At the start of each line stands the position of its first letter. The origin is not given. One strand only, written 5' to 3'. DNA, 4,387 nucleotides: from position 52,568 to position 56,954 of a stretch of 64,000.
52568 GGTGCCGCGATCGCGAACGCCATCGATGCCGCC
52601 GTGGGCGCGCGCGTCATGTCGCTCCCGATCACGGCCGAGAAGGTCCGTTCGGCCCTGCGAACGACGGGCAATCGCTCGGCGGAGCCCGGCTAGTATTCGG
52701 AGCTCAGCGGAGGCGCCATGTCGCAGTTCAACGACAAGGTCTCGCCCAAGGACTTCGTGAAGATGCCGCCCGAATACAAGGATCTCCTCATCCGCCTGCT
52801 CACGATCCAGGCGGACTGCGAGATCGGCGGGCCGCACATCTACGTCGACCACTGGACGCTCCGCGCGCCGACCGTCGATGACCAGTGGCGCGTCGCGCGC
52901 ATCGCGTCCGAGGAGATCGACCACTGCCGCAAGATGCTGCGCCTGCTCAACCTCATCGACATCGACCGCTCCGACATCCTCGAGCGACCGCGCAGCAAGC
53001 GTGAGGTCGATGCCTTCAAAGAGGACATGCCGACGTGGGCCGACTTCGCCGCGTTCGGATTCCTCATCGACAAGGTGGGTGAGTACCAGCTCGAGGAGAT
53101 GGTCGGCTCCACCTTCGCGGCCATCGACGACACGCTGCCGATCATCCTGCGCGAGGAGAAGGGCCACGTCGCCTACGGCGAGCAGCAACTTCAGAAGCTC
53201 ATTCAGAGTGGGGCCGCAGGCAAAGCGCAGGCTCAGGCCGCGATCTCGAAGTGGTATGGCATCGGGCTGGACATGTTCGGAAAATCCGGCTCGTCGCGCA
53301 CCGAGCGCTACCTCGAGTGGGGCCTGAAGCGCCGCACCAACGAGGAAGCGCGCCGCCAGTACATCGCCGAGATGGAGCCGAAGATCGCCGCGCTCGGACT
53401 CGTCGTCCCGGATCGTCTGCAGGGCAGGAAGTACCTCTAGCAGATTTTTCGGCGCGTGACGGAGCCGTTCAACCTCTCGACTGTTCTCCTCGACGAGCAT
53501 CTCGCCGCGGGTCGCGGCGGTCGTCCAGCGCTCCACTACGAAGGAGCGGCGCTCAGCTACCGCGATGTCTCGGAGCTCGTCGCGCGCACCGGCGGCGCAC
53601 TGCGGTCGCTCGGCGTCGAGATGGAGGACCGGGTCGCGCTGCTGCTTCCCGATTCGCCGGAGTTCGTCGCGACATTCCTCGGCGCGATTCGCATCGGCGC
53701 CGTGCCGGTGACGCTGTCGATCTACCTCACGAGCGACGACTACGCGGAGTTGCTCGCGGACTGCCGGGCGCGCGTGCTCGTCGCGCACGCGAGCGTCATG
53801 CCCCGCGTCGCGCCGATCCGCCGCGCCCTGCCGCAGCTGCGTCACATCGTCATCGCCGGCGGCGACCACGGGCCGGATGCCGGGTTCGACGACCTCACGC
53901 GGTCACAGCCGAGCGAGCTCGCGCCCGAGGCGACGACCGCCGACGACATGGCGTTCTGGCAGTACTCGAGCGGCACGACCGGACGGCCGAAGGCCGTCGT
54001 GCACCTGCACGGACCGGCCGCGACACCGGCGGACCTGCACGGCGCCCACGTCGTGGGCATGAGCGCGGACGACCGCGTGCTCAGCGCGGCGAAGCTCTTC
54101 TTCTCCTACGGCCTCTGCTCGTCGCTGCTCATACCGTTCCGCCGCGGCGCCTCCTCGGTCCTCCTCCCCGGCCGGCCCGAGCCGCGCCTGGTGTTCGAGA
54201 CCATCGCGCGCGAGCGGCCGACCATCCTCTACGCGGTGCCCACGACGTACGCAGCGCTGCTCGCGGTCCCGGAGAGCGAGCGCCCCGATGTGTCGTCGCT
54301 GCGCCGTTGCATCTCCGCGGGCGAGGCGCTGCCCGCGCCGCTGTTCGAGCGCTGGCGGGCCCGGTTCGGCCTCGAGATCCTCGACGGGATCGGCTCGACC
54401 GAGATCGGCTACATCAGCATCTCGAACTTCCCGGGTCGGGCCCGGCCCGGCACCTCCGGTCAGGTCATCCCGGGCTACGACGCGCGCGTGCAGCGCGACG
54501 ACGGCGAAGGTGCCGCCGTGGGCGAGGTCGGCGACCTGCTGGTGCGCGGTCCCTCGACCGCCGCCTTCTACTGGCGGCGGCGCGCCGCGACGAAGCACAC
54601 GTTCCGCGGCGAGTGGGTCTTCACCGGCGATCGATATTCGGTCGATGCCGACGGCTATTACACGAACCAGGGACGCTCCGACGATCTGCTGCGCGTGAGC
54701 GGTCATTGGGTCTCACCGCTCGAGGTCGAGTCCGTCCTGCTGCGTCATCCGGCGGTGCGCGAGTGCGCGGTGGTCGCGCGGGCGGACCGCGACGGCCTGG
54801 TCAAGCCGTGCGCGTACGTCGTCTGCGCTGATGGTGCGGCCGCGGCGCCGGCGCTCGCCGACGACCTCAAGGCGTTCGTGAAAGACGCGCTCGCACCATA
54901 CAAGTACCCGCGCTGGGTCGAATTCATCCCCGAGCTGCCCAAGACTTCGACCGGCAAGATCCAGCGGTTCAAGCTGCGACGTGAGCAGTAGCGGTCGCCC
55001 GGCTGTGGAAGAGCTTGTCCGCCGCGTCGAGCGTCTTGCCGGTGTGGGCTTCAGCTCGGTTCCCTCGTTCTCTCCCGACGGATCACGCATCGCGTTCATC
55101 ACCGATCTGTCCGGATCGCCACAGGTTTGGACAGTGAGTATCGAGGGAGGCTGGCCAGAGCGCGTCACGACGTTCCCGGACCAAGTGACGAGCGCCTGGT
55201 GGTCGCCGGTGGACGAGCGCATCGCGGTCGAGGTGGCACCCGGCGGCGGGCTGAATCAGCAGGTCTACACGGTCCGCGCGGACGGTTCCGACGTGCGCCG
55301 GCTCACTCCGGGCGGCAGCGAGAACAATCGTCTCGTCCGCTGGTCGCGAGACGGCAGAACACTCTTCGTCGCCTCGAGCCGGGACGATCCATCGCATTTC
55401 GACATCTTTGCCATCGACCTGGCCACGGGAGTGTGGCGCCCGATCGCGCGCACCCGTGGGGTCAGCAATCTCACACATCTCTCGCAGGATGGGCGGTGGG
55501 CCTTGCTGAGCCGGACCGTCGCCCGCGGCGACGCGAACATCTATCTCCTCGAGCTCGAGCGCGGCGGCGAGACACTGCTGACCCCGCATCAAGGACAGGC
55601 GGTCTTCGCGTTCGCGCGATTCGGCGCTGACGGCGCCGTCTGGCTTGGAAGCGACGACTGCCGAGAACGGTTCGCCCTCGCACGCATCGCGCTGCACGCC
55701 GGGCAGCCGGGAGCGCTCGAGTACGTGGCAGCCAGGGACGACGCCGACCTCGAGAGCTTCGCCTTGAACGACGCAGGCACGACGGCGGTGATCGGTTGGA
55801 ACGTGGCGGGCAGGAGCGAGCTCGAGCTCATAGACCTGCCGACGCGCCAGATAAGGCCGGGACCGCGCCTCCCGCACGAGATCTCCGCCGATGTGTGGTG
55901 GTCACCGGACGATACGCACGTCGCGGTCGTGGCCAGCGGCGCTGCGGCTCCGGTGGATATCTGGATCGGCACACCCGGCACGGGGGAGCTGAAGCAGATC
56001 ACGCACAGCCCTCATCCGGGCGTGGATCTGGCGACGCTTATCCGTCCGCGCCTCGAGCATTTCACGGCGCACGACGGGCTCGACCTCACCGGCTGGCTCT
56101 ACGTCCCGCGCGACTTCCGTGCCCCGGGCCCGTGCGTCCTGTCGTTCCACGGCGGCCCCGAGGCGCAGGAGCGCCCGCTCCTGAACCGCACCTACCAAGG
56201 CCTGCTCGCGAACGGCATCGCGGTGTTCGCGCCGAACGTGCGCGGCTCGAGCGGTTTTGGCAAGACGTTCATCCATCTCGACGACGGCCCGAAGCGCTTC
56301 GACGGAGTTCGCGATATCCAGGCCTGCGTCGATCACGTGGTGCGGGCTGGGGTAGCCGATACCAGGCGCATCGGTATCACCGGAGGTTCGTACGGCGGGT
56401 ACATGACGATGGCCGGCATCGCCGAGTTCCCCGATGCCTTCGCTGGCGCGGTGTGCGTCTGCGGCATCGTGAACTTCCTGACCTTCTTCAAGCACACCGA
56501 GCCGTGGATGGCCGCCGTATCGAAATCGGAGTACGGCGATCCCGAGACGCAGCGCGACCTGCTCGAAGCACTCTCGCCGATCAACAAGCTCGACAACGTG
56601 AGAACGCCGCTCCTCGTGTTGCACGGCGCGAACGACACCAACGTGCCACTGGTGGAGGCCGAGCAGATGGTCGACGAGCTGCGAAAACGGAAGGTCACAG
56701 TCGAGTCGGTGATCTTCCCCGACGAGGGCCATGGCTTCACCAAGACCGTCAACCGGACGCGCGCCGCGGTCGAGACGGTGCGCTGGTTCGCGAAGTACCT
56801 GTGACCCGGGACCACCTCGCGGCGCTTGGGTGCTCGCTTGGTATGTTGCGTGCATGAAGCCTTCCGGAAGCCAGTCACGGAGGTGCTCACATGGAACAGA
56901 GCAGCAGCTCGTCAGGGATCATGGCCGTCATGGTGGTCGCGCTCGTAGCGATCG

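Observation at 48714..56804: Tightly coupled operon: Mo-hydroxylase (S/M/CoxG/L) + minimal PaaA-like di-iron protein + aryl-CoA ligase + S9 peptidase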

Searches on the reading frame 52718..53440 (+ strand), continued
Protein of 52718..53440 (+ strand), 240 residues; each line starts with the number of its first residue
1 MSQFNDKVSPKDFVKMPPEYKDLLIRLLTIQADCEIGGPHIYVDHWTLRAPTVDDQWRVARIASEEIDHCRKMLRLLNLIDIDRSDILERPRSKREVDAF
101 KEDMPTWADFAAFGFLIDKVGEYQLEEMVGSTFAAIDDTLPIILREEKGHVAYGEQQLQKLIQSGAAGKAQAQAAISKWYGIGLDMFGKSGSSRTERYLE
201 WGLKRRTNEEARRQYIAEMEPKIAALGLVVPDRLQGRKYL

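Call 83: search_protein_families(library=pfam, proteins=[L056:11012-11791:+, L056:11871-12839:+, L045:168-1616:+, L070:8329-8664:+, L046:503-1492:+, L070:3765-4775:+, L013:15947-17467:-, L030:2924-3721:+, L051:7187-8488:-, L051:5482-6321:-], max_evalue=0.00001)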
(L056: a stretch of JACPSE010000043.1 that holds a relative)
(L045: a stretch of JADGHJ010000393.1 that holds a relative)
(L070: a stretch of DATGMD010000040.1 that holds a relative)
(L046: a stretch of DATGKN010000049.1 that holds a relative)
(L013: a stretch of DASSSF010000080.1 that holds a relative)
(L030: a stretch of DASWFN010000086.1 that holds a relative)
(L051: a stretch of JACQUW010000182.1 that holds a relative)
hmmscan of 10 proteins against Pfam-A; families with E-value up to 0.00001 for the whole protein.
L056:11012-11791:+ (259 aa): 1 family
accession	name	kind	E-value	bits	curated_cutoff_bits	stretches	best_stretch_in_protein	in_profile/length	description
PF01012.27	ETF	-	4.4e-43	147.6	26.7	1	26-207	4-180/181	Electron transfer flavoprotein domain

L056:11871-12839:+ (322 aa): 2 families
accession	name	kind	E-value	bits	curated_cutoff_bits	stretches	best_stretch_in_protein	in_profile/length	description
PF00766.25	ETF_alpha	-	1.7e-36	124.5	27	1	197-277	1-81/81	Electron transfer flavoprotein FAD-binding domain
PF01012.27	ETF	-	3.6e-31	108.8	26.7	1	5-175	1-179/181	Electron transfer flavoprotein domain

L045:168-1616:+ (482 aa): 2 families
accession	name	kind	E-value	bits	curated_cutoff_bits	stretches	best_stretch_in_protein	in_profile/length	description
PF01512.22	Complex1_51K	-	1.3e-45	155.4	31.2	1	110-281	1-149/150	Nuo51 FMN-binding domain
PF10589.14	NADH_4Fe-4S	-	9.3e-18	64.3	23.5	1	394-475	3-84/85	NADH-ubiquinone oxidoreductase-F iron-sulfur binding region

L070:8329-8664:+ (111 aa): 1 family
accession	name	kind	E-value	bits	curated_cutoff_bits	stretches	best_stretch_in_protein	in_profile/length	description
PF01257.25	2Fe-2S_thioredx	-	4.1e-07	30.4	24.8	1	2-79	60-142/145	Thioredoxin-like [2Fe-2S] ferredoxin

L046:503-1492:+ (329 aa): 1 family
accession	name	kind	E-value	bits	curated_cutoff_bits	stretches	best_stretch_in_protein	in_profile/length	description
PF01144.29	CoA_trans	-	5e-20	72.3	23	1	25-251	3-216/217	Coenzyme A transferase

L070:3765-4775:+ (336 aa): 3 families
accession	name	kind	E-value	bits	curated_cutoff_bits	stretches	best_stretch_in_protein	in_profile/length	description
PF20803.2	PaaX_M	-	2.1e-30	105.1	24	1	109-188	3-82/83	PaaX protein central Cas2-like domain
PF07848.18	PaaX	-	1.1e-26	93.2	24.8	1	22-89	1-68/70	PaaX-like protein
PF08223.16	PaaX_C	-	2.7e-25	89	22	1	193-286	1-90/91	PaaX-like protein C-terminal domain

L013:15947-17467:- (506 aa): 2 families
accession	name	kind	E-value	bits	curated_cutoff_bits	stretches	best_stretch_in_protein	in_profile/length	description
PF01977.22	UbiD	-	2e-66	223.5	23.3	1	132-325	6-200/206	3-octaprenyl-4-hydroxybenzoate carboxy-lyase Rift-related domain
PF20696.2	UbiD_C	-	3.8e-30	105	24.2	1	340-465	5-127/127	3-octaprenyl-4-hydroxybenzoate carboxy-lyase C-terminal domain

L030:2924-3721:+ (265 aa): 2 families
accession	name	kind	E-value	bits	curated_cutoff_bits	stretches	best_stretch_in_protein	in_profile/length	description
PF00378.25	ECH_1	-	1.8e-53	181.9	27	1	15-264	2-250/251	Enoyl-CoA hydratase/isomerase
PF16113.10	ECH_2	-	1.1e-25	91.4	27.2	1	19-202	1-186/335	Enoyl-CoA hydratase/isomerase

L051:7187-8488:- (433 aa): 1 family
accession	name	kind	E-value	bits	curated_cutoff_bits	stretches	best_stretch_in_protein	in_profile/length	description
PF06050.19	HGD-D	-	4e-66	224.4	28.4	1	51-417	5-342/342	2-hydroxyglutaryl-CoA dehydratase, D-component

L051:5482-6321:- (279 aa): 1 family
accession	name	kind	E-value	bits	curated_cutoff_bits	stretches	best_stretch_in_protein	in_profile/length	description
PF01869.26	BcrAD_BadFG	-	1.1e-60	205.9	31.5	1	6-254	2-271/271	BadF/BadG/BcrA/BcrD ATPase family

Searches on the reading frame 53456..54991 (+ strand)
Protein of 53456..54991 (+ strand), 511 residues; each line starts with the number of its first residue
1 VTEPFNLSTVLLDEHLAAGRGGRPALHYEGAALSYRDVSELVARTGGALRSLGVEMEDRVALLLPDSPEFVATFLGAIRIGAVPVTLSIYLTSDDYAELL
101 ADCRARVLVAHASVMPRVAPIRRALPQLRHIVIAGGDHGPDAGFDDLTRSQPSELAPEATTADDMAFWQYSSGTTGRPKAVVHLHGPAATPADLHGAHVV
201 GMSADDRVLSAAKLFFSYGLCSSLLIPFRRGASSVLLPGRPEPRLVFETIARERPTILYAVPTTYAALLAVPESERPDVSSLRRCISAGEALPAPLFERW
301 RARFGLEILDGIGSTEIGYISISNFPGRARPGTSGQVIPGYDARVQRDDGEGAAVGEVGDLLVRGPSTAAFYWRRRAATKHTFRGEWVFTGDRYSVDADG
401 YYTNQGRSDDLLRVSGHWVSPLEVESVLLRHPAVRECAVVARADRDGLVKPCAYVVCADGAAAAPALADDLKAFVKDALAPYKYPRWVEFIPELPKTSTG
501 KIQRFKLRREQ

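Call 5: search_protein_families(library=pfam, proteins=[window:53456-54991:+], max_evalue=0.001)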
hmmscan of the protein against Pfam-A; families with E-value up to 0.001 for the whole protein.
window:53456-54991:+ (511 aa): 2 families
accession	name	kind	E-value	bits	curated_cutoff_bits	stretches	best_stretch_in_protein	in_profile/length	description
PF00501.34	AMP-binding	-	4.3e-81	273.1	29.9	1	16-373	4-384/384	AMP-binding enzyme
PF13193.12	AMP-binding_C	-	3.9e-21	76.2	24.5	1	423-501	1-76/76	AMP-binding enzyme C-terminal domain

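Call 6: search_protein_families(library=ncbifam, proteins=[window:53456-54991:+], max_evalue=0.00001)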
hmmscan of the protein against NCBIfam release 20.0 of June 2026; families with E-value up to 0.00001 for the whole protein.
window:53456-54991:+ (511 aa): 105 families (the best 25 are shown)
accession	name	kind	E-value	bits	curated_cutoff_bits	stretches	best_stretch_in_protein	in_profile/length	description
TIGR02262.1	benz_CoA_lig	subfamily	1.8e-180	601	375.25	1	4-509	2-507/508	benzoate-CoA ligase family protein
NF053567.1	HBDA_AROS1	equivalog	4.4e-117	391.6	1000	1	11-508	18-516/523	3-hydroxybenzoate--CoA ligase HbdA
NF004837.0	PRK06187.1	subfamily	2.8e-109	365.8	476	1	14-510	15-521/531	long-chain-fatty-acid--CoA ligase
NF047394.1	AcylCoAsynMbcS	equivalog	2.7e-86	290.2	850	1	31-510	40-519/525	acyl-CoA synthetase MbcS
NF004114.0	PRK05605.1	equivalog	5.4e-82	275.9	766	2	155-509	213-567/575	long-chain-fatty-acid--CoA ligase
NF003313.0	PRK04319.1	equivalog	2e-81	273.9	729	1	4-508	42-558/574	acetate--CoA ligase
NF006182.0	PRK08316.1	subfamily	6.6e-75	252.6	663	1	21-510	25-516/523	fatty acyl-CoA synthetase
NF006181.0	PRK08314.1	subfamily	2e-74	250.9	705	2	154-507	195-550/563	long-chain-fatty-acid--CoA ligase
NF004716.0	PRK06060.1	equivalog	7.9e-73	245.8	1228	1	6-509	5-488/705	p-hydroxybenzoic acid--AMP ligase FadD22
NF005714.0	PRK07529.1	subfamily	8.6e-73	245.7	632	1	31-510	62-575/640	acyl-CoA synthetase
NF004808.0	PRK06155.1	equivalog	2.1e-70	237.5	722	1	17-509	31-520/542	ATP-dependent acyl-CoA ligase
NF005702.0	PRK07514.1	subfamily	8e-68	229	558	1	28-509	25-498/506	malonyl-CoA synthase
NF005801.1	PRK07656.1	equivalog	1e-66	225.6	657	1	16-508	10-500/500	FadD3 family acyl-CoA ligase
NF004822.0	PRK06178.1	equivalog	1.6e-65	221.8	782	2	151-509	201-565/571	acyl-CoA synthetase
TIGR02188.1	Ac_CoA_lig_AcsA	equivalog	5.1e-65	219.9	724.95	1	5-508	56-602/629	acetate--CoA ligase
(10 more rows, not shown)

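Call 67: search_solved_structures(query=window:53456-54991:+, max_evalue=1e-40)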
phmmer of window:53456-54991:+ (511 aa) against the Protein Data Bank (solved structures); distinct sequences matched with E-value up to 1e-40: 49.
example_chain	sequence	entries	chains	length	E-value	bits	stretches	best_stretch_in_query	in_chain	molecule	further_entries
4wv3_A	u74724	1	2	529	7e-137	460.2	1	13-509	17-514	Anthranilate-CoA ligase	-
4rlf_A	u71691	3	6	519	2.2e-125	422.3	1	21-509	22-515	Benzoate-coenzyme A ligase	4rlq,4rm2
4rm3_A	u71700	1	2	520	2.2e-125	422.3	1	21-509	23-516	Benzoate-coenzyme A ligase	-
4eat_A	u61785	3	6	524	2.3e-125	422.2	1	21-509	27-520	Benzoate-coenzyme A ligase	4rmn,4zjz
6m2u_A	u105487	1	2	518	5.4e-124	417.7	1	21-509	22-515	Benzoate-coenzyme A ligase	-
6m2o_A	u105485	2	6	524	5.6e-124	417.6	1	21-509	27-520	Benzoate-coenzyme A ligase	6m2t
2v7b_A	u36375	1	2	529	2.9e-123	415.3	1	16-509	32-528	BENZOATE-COENZYME A LIGASE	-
9g79_B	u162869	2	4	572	3.1e-64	220.5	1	5-508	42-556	Acetyl-coenzyme A synthetase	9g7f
8r2q_A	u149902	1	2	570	1.1e-62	215.4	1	20-508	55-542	Probable fatty-acid-CoA ligase FadD5 (Fatty-acid-CoA synthetase) (Fatty-acid-CoA synthase)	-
5oe3_A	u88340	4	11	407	7.7e-59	202.7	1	26-409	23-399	Anthranilate--CoA ligase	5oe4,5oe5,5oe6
5u2a_A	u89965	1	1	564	2.8e-58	200.9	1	32-509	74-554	AMP-dependent synthetase and ligase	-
2wd9_A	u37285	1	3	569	4.1e-58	200.4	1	33-509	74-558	ACYL-COENZYME A SYNTHETASE ACSM2A, MITOCHONDRIAL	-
2vze_A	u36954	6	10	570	4.1e-58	200.3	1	33-509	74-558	ACYL-COENZYME A SYNTHETASE ACSM2A, MITOCHONDRIAL | Acyl-coenzyme A synthetase ACSM2A, mitochondrial precursor | Acyl-coenzyme A synthetase ACSM2A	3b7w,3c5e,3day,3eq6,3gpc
8wev_A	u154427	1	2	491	5.7e-56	193.3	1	25-509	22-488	Feruloyl-CoA Synthetase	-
8weu_A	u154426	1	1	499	6e-56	193.2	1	25-509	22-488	Fatty-acyl-CoA synthase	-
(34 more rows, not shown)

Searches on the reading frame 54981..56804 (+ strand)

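Call 5: search_protein_families(library=pfam, proteins=[window:54981-56804:+], max_evalue=0.001)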
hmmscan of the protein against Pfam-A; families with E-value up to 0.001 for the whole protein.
window:54981-56804:+ (607 aa): 11 families
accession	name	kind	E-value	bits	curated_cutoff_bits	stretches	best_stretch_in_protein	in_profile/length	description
PF00326.27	Peptidase_S9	-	9.6e-48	162.9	22.6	1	408-607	10-210/213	Prolyl oligopeptidase family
PF01738.24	DLH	-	1.2e-12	48.3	21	1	442-592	77-194/217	Dienelactone hydrolase family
PF12146.15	Hydrolase_4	-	4.5e-10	39.7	27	1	385-513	6-126/239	Serine aminopeptidase, S33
PF07676.18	PD40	-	1.9e-08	34.5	20.9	1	28-50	14-37/38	WD40-like Beta Propeller Repeat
PF20434.5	BD-FAE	-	2.7e-08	34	26.8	1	373-567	3-215/215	BD-FAE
PF02129.25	Peptidase_S15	-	4.7e-08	33.5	23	0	403-499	42-132/262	X-Pro dipeptidyl-peptidase (S15 family)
PF00561.26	Abhydrolase_1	-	1.7e-06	28.4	25.8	0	386-511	3-115/245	alpha/beta hydrolase fold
PF05448.18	AXE1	-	3.9e-06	26.3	21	1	361-492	61-205/321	Acetyl xylan esterase (AXE1)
PF00930.27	DPPIV_N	-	7.9e-06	25.3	22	0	92-171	259-340/354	Dipeptidyl peptidase IV (DPP IV) N-terminal region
PF07859.19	Abhydrolase_3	-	0.00053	20.3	25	0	443-587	53-209/210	alpha/beta hydrolase fold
PF02230.22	Abhydrolase_2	-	0.00059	20.2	23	0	539-586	154-201/217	Phospholipase/Carboxylesterase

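Call 6: search_protein_families(library=ncbifam, proteins=[window:54981-56804:+], max_evalue=0.00001)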
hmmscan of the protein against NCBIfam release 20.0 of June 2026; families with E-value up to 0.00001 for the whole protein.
window:54981-56804:+ (607 aa): 11 families
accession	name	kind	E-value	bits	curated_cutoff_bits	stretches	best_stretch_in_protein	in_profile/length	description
NF053518.1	DipepPtdsDpp5Prph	equivalog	1.2e-33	116.5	900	1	184-607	226-654/655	dipeptidyl-peptidase Dpp5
NF033523.0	lasso_peptidase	equivalog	6.8e-30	104.4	400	2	434-607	466-637/638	Atxe2 family lasso peptide isopeptidase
TIGR02800.1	propeller_TolB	equivalog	1.2e-23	83.7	343.15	1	23-206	235-411/418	Tol-Pal system beta propeller repeat protein TolB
NF050058.1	e_dPHAscl_type1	hypoth_equivalog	3.1e-18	66.2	150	1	367-596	6-235/276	extracellular catalytic domain type 1 short-chain-length polyhydroxyalkanoate depolymerase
TIGR01840.1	esterase_phb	subfamily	6.4e-13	48.7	107.85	1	372-569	2-197/213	PHB depolymerase family esterase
NF002183.0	PRK01029.1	equivalog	4.2e-09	35.9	405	1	24-150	282-405/429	Tol-Pal system protein TolB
NF007857.0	PRK10566.1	equivalog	5.8e-08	32.9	201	1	444-595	89-240/249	esterase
NF003780.0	PRK05371.1-1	subfamily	5.5e-07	28.4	642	1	534-607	299-371/594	Xaa-Pro dipeptidyl-peptidase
NF007511.0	PRK10115.1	equivalog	5.9e-07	28.3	1313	1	334-575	395-640/686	oligopeptidase B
NF050057.1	e_dPHAmcl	equivalog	1.3e-06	28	270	0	536-605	186-250/252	extracellular medium-chain-length polyhydroxyalkanoate depolymerase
NF003124.0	PRK04043.1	equivalog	9.9e-06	24.6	428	0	29-129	283-383/419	Tol-Pal system protein TolB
